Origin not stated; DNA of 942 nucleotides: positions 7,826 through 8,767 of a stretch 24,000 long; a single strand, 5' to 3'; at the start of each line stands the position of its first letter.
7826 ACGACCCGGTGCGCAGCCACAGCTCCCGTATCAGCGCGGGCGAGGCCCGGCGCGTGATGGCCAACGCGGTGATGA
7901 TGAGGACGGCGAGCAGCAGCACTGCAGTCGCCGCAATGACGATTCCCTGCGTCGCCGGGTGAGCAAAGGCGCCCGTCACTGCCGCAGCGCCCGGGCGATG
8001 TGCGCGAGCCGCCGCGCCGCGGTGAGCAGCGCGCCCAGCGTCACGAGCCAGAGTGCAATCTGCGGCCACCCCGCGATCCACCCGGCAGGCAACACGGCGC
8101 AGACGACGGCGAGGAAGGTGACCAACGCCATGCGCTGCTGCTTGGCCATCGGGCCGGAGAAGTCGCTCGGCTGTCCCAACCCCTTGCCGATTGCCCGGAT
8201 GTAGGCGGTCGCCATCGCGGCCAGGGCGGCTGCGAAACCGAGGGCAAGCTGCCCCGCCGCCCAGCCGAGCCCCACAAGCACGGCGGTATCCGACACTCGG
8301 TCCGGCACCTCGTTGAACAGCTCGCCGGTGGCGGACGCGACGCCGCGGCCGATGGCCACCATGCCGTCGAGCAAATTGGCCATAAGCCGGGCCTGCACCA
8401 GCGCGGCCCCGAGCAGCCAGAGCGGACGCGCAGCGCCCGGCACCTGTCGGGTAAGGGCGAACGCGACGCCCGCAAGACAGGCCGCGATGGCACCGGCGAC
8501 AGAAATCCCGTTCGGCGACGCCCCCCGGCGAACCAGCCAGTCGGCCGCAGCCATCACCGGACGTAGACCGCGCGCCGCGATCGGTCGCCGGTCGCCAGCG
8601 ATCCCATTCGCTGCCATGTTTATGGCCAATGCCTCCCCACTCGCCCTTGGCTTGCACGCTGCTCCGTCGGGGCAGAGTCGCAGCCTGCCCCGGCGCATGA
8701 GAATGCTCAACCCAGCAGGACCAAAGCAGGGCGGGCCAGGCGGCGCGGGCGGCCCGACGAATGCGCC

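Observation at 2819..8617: Second-copy-style phospholipid triad (CDP-alcohol PT, CdsA, PlsC) fused transcriptionally to an M48 protease, its module paralogue and an exported protein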

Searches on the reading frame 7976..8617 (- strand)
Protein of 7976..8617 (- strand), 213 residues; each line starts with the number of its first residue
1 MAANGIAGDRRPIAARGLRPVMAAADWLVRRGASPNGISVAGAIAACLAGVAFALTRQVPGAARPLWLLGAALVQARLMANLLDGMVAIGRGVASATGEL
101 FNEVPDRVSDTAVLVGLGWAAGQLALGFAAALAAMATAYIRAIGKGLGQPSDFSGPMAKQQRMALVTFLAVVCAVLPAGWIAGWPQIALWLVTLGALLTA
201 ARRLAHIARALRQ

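Call 4: search_protein_families(library=pfam, proteins=[window:7976-8617:-], max_evalue=0.01)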
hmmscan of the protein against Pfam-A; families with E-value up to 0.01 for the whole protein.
window:7976-8617:- (213 aa): 1 family
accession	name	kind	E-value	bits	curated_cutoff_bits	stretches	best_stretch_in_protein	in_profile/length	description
PF01066.26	CDP-OH_P_transf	-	0.0082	17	22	0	35-189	4-143/152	CDP-alcohol phosphatidyltransferase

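Call 5: search_protein_families(library=ncbifam, proteins=[window:7976-8617:-], max_evalue=0.01)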
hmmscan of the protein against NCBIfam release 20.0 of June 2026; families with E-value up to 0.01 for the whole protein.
window:7976-8617:- (213 aa): 3 families
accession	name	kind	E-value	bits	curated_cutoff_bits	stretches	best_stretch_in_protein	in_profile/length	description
NF040950.1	archin_ph_syn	equivalog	3.3e-19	69.5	180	1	23-211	14-191/191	archaetidylinositol phosphate synthase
NF045883.1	PIPSynth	equivalog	8.2e-14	51.7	170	1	24-210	14-195/197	phosphatidylinositol phosphate synthase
NF052561.1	PIPSynBT1523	equivalog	4.1e-08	33.2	350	1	27-176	19-174/232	hypothetical protein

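Call 13: find_homologous_proteins(query=window:7976-8617:-)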
Query window:7976-8617:- (213 aa): 3247 proteins with E <= 0.001 among 8000 candidates; the best 120 are listed.
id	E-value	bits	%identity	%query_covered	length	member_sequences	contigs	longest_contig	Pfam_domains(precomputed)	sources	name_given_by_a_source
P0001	4.4e-124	430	100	100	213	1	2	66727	-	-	-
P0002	1.3e-114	399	92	100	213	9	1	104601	-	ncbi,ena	-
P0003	7.6e-111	387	89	99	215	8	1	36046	-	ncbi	-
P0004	4.9e-108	378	88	99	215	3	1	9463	-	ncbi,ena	-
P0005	4.5e-107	375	85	100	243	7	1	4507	-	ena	-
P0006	1.7e-104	366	84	100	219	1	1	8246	-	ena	-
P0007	7.8e-103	361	85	99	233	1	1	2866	-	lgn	-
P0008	2.6e-98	346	90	90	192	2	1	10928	-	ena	-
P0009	8.5e-98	344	83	98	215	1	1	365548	-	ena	-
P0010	2.1e-97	343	81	99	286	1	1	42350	-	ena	-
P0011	7.6e-94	331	79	96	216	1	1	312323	-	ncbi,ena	-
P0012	6.1e-92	325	78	96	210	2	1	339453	-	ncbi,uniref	ncbi:CDP-alcohol phosphatidyltransferase family protein [Roseomonas elaeocarpi]|uniref:CDP-alcohol p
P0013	5.0e-91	322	83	91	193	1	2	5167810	-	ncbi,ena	-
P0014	2.1e-90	320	84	88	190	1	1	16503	-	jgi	jgi:phosphatidylglycerophosphate synthase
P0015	1.4e-89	318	83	90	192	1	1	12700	-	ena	-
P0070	2.2e-70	255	68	96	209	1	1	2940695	-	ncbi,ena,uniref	ncbi:CDP-alcohol phosphatidyltransferase family protein [Deinococcus sp.]|uniref:CDP-alcohol phospha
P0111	1.4e-67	246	66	96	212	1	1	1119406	-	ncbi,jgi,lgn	jgi:phosphatidylglycerophosphate synthase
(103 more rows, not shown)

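Call 15: find_encoding_contigs(protein=P0012, flank=8000, max_places=2)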
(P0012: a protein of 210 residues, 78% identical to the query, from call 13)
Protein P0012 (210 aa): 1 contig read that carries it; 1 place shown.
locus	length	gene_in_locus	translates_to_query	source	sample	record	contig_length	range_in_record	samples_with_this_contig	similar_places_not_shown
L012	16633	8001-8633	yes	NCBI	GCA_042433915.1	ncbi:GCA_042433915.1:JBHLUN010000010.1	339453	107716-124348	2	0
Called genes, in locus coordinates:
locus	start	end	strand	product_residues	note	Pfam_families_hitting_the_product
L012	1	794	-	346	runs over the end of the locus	PF01408:GFO_IDH_MocA (weak), PF22725:GFO_IDH_MocA_C3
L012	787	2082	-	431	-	PF01547:SBP_bac_1, PF13416:SBP_bac_8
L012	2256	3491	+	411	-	PF01408:GFO_IDH_MocA, PF22725:GFO_IDH_MocA_C3, PF02894:GFO_IDH_MocA_C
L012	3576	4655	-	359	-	PF00005:ABC_tran, PF03459:TOBE (faint), PF13304:AAA_21 (faint), PF17850:CysA_C_terminal (faint), PF17912:OB_MalK, PF08402:TOBE_2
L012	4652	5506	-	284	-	PF00528:BPD_transp_1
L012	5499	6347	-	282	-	PF00528:BPD_transp_1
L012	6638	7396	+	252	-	PF00440:TetR_N, PF17938:TetR_C_29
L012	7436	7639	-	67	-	-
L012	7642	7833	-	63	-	-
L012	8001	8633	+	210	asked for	-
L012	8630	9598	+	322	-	PF01148:CTP_transf_1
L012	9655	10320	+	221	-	PF01553:Acyltransferase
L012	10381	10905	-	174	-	-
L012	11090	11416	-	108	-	-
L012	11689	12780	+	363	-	PF00355:Rieske, PF19112:VanA_C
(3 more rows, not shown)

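Call 16: find_encoding_contigs(protein=P0070, flank=8000, max_places=2)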
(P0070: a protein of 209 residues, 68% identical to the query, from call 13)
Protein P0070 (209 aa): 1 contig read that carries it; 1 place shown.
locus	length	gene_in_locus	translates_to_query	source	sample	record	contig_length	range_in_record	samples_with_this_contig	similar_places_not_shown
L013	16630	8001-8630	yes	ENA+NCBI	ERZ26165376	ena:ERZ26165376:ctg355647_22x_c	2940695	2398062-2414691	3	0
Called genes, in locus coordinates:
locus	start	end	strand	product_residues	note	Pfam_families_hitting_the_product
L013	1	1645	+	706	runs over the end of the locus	PF00378:ECH_1, PF16113:ECH_2, PF02737:3HCDH_N, PF00725:3HCDH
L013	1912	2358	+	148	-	PF13673:Acetyltransf_10 (weak), PF00583:Acetyltransf_1, PF13508:Acetyltransf_7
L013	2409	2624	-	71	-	-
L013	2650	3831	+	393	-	PF00108:Thiolase_N, PF02803:Thiolase_C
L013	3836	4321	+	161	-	-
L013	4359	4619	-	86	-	PF04014:MazE_antitoxin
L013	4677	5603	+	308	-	PF00135:COesterase (weak), PF20434:BD-FAE, PF07859:Abhydrolase_3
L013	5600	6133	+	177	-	-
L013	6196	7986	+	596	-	PF02771:Acyl-CoA_dh_N (faint), PF02770:Acyl-CoA_dh_M, PF00441:Acyl-CoA_dh_1, PF12806:Acyl-CoA_dh_C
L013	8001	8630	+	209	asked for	-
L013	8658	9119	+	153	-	PF20341:DUF6636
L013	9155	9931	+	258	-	PF00106:adh_short, PF08659:KR, PF13561:adh_short_C2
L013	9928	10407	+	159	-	PF03061:4HBT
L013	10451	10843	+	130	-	PF01575:MaoC_dehydratas, PF13452:FAS1_DH_region (weak)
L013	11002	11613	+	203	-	PF06736:TMEM175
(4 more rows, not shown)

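Call 17: find_encoding_contigs(protein=P0111, flank=8000, max_places=2)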
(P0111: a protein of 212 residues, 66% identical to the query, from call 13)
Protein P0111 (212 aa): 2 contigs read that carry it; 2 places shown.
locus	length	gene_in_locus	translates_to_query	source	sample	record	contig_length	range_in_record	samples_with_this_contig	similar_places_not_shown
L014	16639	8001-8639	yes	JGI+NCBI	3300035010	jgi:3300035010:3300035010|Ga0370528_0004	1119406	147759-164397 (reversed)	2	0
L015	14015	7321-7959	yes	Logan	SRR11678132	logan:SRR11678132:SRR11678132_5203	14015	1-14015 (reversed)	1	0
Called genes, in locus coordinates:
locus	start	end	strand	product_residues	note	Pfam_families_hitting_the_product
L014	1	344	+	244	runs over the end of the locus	PF05742:TANGO2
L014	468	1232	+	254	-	PF01259:SAICAR_synt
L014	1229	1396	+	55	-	-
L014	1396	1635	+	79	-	PF02700:PurS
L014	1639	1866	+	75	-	-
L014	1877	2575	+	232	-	PF13507:GATase_5, PF07685:GATase_3, PF01965:DJ-1_PfpI (weak)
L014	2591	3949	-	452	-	PF03815:LCCL, PF08642:Rxt3 (faint), PF03815:LCCL, PF00691:OmpA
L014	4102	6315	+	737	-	PF18072:FGAR-AT_linker, PF00586:AIRS, PF02769:AIRS_C, PF00586:AIRS, PF02769:AIRS_C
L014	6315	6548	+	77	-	PF01722:BolA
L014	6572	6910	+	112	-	PF00462:Glutaredoxin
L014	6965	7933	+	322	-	PF00535:Glycos_transf_2, PF10111:Glyco_tranf_2_2, PF13641:Glyco_tranf_2_3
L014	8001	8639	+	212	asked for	-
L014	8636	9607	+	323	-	PF01148:CTP_transf_1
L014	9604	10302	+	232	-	PF01553:Acyltransferase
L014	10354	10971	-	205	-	PF00163:Ribosomal_S4, PF01479:S4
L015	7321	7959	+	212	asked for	-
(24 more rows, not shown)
